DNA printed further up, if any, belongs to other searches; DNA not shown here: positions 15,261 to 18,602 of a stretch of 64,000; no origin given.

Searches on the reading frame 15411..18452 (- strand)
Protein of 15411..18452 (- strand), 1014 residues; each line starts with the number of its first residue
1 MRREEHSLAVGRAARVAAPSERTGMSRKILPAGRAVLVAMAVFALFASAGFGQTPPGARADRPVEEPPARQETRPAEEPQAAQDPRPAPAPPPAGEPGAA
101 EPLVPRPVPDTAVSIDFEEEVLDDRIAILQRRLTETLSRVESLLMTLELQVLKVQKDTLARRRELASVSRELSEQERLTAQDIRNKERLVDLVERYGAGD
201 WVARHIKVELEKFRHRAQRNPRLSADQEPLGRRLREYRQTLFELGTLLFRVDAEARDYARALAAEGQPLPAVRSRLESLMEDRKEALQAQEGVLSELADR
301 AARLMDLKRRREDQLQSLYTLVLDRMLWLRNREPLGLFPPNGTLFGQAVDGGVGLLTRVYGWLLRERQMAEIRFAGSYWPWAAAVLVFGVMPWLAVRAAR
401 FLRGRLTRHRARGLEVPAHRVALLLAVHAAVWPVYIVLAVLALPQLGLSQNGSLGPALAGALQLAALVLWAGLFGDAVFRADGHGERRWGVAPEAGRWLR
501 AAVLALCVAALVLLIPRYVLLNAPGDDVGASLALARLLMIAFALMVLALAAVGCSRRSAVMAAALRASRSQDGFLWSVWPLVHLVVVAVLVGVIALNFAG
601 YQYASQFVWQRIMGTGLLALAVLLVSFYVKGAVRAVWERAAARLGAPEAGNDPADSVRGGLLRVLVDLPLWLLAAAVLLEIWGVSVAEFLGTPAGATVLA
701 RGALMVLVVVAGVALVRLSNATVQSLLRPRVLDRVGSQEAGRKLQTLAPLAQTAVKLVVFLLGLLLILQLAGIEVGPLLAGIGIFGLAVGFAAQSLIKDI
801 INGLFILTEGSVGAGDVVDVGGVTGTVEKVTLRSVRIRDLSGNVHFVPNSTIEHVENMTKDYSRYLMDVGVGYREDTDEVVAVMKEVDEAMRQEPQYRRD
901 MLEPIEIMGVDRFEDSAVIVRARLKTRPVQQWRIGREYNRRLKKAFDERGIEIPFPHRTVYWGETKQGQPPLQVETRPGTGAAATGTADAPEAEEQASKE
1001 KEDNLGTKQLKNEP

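Call 69: search_protein_families(library=pfam, proteins=[window:15411-18452:-], max_evalue=0.001)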
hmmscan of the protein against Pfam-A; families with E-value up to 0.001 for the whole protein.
window:15411-18452:- (1014 aa): 4 families
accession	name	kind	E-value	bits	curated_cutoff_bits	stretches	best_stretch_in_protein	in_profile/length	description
PF00924.24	MS_channel_2nd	-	9.2e-18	64.6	20.2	1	796-859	2-67/68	Mechanosensitive ion channel, beta-domain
PF21082.3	MS_channel_3rd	-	1e-09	39.1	21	1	867-953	3-88/88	Mechanosensitive ion channel MscS, C-terminal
PF12794.12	MscS_TM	-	8.5e-07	28.6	28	1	379-629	2-246/339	Mechanosensitive ion channel inner membrane domain 1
PF21088.3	MS_channel_1st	-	7.6e-05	23.1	23.1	1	754-794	2-42/42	Mechanosensitive ion channel, transmembrane helices 2/3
